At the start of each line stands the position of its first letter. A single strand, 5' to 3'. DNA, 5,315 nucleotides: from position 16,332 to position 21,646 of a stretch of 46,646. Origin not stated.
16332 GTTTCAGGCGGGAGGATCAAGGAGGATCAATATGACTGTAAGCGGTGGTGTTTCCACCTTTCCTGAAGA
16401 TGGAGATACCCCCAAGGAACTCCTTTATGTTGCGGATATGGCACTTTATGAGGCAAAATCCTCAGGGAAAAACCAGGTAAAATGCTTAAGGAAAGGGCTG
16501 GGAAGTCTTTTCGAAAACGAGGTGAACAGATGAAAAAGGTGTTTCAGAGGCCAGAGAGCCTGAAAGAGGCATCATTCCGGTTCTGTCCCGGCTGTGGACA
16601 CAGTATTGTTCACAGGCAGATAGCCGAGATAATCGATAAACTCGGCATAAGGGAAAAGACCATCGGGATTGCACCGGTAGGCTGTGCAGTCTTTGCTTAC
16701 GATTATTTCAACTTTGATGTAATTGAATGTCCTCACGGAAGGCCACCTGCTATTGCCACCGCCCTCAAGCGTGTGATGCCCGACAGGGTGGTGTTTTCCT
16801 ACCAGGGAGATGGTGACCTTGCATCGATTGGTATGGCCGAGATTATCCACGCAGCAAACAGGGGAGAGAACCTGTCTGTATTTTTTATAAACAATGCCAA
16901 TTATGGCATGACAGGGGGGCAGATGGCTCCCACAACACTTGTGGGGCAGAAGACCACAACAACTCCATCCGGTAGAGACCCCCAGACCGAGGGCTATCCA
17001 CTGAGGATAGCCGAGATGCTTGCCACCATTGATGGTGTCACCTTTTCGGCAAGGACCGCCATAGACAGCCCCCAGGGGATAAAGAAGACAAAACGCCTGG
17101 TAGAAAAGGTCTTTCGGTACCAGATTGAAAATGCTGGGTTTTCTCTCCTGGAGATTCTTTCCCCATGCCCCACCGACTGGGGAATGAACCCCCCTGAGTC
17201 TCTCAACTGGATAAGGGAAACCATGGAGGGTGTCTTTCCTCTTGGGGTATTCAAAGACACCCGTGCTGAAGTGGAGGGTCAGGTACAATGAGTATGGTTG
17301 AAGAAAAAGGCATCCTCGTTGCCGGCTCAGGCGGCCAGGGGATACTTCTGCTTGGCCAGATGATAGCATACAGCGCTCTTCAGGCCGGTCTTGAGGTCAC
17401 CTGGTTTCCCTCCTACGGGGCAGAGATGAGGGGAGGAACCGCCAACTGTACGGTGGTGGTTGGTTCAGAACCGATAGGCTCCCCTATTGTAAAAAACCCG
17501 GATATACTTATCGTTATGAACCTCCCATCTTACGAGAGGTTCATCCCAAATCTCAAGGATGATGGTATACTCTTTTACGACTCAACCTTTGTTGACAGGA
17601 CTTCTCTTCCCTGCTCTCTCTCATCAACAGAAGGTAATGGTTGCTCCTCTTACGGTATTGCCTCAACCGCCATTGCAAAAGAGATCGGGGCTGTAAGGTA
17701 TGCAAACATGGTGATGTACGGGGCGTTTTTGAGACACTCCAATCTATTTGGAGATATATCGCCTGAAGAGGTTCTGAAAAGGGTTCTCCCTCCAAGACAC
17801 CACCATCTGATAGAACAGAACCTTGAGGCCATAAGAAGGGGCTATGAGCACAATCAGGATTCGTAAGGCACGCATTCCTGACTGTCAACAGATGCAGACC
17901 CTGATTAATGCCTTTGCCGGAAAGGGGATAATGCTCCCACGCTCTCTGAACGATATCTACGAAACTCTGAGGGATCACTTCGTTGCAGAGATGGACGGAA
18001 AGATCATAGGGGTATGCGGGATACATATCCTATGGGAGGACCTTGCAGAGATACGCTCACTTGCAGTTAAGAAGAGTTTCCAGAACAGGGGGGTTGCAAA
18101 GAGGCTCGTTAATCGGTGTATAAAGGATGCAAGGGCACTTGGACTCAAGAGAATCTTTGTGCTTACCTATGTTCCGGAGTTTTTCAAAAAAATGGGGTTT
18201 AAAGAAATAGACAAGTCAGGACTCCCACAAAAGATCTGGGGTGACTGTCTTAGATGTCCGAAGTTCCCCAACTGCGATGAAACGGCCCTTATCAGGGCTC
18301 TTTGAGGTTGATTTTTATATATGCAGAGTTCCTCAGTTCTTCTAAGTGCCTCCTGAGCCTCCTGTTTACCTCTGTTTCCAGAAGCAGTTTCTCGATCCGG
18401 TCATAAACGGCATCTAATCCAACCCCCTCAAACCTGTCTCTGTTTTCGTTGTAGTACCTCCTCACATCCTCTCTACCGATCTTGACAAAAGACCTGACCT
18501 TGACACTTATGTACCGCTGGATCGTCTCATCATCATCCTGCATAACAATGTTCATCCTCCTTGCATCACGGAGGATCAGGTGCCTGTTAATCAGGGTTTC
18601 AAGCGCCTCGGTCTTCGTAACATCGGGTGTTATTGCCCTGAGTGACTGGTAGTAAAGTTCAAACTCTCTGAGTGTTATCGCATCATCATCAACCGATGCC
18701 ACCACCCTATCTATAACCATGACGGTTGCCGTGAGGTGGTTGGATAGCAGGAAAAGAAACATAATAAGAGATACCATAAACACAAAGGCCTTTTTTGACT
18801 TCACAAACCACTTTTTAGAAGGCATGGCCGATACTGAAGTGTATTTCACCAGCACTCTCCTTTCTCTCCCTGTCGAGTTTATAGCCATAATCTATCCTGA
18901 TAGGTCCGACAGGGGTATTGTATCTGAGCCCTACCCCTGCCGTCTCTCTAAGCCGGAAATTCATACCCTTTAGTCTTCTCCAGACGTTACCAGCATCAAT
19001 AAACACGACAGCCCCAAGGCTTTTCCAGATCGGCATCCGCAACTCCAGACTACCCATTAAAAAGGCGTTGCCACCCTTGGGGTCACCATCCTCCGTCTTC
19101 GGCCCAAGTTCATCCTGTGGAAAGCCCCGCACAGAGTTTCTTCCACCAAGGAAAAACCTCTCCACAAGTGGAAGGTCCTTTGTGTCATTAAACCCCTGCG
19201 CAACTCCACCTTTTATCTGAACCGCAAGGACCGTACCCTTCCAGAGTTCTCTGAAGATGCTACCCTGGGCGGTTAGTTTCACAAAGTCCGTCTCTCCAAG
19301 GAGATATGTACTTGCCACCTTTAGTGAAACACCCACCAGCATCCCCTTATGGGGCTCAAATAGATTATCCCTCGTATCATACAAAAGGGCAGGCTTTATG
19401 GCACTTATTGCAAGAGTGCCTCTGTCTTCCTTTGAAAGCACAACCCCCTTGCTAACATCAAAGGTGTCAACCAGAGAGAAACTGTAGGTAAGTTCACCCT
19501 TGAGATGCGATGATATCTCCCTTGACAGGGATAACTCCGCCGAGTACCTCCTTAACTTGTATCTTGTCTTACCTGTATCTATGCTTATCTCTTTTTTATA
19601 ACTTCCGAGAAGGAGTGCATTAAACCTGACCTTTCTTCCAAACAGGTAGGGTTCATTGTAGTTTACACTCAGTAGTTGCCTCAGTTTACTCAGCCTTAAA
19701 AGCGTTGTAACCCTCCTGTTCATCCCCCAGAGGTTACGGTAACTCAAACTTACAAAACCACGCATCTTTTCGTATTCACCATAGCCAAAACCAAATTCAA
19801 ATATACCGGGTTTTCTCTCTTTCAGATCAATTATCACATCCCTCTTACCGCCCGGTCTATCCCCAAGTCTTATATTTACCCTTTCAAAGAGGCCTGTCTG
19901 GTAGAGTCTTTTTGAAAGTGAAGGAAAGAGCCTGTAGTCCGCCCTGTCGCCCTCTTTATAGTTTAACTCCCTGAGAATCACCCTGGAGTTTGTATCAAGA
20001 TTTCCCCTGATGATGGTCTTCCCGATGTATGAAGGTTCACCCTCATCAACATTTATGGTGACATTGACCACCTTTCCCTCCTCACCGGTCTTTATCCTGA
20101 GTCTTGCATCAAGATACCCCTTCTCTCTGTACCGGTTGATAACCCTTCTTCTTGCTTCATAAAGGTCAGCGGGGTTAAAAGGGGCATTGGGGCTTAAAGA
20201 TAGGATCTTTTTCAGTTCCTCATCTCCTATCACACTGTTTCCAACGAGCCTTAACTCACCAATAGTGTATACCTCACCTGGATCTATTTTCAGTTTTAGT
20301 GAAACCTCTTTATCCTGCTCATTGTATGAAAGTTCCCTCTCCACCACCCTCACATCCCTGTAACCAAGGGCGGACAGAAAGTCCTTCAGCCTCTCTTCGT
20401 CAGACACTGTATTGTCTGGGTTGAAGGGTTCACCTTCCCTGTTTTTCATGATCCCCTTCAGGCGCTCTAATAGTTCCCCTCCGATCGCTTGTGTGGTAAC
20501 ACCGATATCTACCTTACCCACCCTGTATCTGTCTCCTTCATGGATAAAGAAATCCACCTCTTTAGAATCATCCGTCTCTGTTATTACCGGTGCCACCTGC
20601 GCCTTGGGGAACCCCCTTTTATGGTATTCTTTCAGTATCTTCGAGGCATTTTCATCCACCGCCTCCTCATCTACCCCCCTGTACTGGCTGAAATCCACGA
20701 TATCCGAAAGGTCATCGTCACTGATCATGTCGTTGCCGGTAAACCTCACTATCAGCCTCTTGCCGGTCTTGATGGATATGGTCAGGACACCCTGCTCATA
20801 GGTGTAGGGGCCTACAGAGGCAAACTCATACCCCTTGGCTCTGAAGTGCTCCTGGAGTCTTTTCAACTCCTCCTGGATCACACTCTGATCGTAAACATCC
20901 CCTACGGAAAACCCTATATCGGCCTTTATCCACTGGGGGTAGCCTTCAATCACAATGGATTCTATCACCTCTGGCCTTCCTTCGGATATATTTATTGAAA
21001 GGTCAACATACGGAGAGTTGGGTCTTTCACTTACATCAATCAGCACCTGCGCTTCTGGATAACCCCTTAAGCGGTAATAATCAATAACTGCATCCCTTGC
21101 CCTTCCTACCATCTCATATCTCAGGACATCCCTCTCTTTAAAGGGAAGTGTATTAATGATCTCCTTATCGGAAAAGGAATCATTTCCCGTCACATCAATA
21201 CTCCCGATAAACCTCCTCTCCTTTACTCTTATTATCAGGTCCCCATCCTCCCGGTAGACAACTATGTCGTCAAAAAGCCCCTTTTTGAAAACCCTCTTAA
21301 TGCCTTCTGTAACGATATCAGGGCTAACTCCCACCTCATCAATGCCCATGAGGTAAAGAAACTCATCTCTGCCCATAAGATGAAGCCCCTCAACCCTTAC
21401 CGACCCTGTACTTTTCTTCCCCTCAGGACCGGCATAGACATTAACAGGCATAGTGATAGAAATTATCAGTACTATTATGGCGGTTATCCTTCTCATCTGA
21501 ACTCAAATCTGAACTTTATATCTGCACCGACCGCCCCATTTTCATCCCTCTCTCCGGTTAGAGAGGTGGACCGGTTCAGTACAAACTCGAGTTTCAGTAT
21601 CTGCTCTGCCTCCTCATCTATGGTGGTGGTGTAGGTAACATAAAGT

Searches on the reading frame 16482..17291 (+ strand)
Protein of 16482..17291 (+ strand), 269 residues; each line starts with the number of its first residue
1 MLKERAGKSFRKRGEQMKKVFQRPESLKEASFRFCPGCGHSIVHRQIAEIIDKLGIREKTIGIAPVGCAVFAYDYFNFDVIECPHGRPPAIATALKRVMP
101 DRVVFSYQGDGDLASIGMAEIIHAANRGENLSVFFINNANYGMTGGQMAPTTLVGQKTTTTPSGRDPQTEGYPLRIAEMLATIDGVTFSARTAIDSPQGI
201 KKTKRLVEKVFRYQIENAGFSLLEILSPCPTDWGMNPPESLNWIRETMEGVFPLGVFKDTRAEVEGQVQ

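Call 3: search_protein_families(library=pfam, proteins=[window:16482-17291:+], max_evalue=0.01)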
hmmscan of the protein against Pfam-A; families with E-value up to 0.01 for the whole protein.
window:16482-17291:+ (269 aa): 1 family
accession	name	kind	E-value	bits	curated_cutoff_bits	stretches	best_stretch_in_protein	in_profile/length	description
PF02775.26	TPP_enzyme_C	-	1.7e-17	64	21.9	1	81-224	26-150/151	Thiamine pyrophosphate enzyme, C-terminal TPP binding domain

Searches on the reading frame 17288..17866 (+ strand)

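Call 3: search_protein_families(library=pfam, proteins=[window:17288-17866:+], max_evalue=0.01)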
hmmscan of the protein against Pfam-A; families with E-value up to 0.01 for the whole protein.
window:17288-17866:+ (192 aa): 1 family
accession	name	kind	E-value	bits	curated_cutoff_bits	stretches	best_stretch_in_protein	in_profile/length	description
PF01558.24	POR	-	1.5e-42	146.1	27.4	1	15-187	1-173/173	Pyruvate ferredoxin/flavodoxin oxidoreductase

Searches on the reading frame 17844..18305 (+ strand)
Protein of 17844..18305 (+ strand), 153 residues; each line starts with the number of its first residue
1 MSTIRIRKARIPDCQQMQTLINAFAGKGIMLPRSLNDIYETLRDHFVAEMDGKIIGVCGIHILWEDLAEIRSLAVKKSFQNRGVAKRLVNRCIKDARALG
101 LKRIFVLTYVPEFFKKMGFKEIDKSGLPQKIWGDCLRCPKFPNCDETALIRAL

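Call 3: search_protein_families(library=pfam, proteins=[window:17844-18305:+], max_evalue=0.01)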
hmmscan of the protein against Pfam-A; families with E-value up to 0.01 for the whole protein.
window:17844-18305:+ (153 aa): 8 families
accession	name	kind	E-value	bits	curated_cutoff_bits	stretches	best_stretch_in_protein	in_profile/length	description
PF00583.31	Acetyltransf_1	-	1.6e-17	64.3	20.7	1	44-119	34-116/116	Acetyltransferase (GNAT) family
PF13508.13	Acetyltransf_7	-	3.7e-15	56.5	27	1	44-121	4-84/84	Acetyltransferase (GNAT) domain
PF13673.13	Acetyltransf_10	-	7.8e-10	39.3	23.6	1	45-125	33-113/128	Acetyltransferase (GNAT) domain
PF14542.12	Acetyltransf_CG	-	1.3e-06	28.9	30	1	46-116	2-73/80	GCN5-related N-acetyl-transferase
PF08445.16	FR47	-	0.00013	22.3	22.1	1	63-124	17-82/86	FR47-like protein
PF23209.2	IDM1_C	-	0.00015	22.3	33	1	47-125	37-118/140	Increased DNA methylation 1, C-terminal domain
PF13302.13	Acetyltransf_3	-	0.0037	18.4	25.4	1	46-108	56-121/138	Acetyltransferase (GNAT) domain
PF13527.13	Acetyltransf_9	-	0.0042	17.5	25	0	43-120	41-125/127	Acetyltransferase (GNAT) domain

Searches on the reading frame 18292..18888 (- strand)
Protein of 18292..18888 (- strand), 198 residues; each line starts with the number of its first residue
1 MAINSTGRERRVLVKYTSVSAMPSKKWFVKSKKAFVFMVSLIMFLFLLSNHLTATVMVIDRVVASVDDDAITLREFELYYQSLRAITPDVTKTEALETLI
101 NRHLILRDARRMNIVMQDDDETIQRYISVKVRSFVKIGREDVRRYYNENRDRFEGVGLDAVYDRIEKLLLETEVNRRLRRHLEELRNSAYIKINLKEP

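Call 3: search_protein_families(library=pfam, proteins=[window:18292-18888:-], max_evalue=0.01)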
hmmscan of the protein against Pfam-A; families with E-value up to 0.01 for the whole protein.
window:18292-18888:- (198 aa): 2 families
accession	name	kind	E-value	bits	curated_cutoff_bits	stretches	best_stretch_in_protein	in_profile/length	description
PF13623.11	SurA_N_2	-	1.7e-07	31.6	28.5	1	30-145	7-141/145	SurA-like N-terminal domain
PF13624.11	SurA_N_3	-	1.5e-06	28.6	27.2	1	31-145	8-134/162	SurA-like N-terminal domain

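Call 10: search_protein_families(library=ncbifam, proteins=[window:18292-18888:-], max_evalue=0.001)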
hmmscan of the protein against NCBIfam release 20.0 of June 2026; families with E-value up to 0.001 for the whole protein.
window:18292-18888:- (198 aa): 0 families

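Call 49: search_solved_structures(query=window:18292-18825:-, max_evalue=1)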
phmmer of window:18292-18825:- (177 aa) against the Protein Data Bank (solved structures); distinct sequences matched with E-value up to 1: 2.
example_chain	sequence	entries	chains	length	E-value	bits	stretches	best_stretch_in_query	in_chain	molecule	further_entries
1u0l_A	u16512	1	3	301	0.37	14.1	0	21-72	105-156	Probable GTPase engC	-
3rfw_A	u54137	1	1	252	0.67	13.3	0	65-133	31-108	Cell-binding factor 2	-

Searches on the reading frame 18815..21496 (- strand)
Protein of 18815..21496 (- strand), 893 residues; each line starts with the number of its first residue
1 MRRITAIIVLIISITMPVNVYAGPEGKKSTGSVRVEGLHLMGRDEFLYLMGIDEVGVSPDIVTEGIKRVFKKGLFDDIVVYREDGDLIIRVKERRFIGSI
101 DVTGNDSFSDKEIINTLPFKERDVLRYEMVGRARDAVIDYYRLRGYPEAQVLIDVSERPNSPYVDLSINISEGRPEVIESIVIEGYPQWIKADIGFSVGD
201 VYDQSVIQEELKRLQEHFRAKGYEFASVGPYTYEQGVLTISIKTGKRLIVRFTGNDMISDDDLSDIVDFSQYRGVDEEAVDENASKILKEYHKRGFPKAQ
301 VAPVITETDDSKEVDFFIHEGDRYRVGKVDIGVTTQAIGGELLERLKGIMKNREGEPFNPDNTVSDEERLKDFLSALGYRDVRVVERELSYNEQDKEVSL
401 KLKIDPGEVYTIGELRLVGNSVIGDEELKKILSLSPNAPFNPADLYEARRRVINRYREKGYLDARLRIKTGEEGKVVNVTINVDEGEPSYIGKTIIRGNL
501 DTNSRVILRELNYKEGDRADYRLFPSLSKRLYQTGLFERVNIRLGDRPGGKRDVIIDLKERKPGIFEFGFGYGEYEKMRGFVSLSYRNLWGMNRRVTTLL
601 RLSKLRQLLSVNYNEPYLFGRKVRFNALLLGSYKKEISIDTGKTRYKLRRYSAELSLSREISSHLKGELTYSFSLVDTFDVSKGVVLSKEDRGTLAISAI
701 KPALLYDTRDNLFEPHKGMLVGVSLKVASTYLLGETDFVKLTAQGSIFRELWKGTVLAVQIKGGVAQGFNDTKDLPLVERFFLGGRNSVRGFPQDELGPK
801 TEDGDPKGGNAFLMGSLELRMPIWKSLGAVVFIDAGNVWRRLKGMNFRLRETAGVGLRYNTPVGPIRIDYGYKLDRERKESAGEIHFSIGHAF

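Call 3: search_protein_families(library=pfam, proteins=[window:18815-21496:-], max_evalue=0.01)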
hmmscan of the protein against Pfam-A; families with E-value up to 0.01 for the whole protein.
window:18815-21496:- (893 aa): 4 families
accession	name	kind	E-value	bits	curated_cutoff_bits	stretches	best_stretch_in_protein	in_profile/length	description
PF07244.20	POTRA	-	8.7e-64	212.6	21.3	6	410-486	1-79/79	Surface antigen variable number repeat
PF01103.29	Omp85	-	1.2e-59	202.9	24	1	588-893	1-325/325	Omp85 superfamily domain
PF08479.16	POTRA_2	-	8.5e-15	54.8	24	1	411-477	2-69/76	POTRA domain, ShlB-type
PF03865.19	ShlB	-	0.0041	17.1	22.7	0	772-797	231-256/311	Haemolysin secretion/activation protein ShlB/FhaC/HecB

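Call 10: search_protein_families(library=ncbifam, proteins=[window:18815-21496:-], max_evalue=0.001)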
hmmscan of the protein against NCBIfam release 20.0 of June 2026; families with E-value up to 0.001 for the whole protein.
window:18815-21496:- (893 aa): 7 families
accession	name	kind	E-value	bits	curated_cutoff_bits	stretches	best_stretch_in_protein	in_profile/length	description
TIGR03303.1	OM_YaeT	equivalog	5.7e-146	487.8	297.15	3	250-893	74-741/741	outer membrane protein assembly factor BamA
NF047950.2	ATportTamA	equivalog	5.7e-47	160.6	625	2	454-891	144-567/569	autotransporter assembly complex protein TamA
NF008287.0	PRK11067.1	subfamily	1.5e-43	149.2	1181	3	426-892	282-801/802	outer membrane protein assembly factor BamA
NF052279.1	lipo_TamL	exception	5.9e-36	124.2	400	3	737-875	560-717/747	translocation and assembly module lipoprotein TamL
NF047779.1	Omp85_fam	subfamily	8.4e-20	71.6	200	1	680-893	210-423/423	Omp85 family outer membrane protein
NF058613.1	OMPAssmBamADein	equivalog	7.8e-15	53.9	1050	2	190-244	349-403/857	outer membrane protein assembly factor BamA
TIGR00992.1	3a0901s03IAP75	subfamily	6.1e-13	47.9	1163.25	2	716-893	556-718/718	IAP75 family chloroplast envelope protein translocase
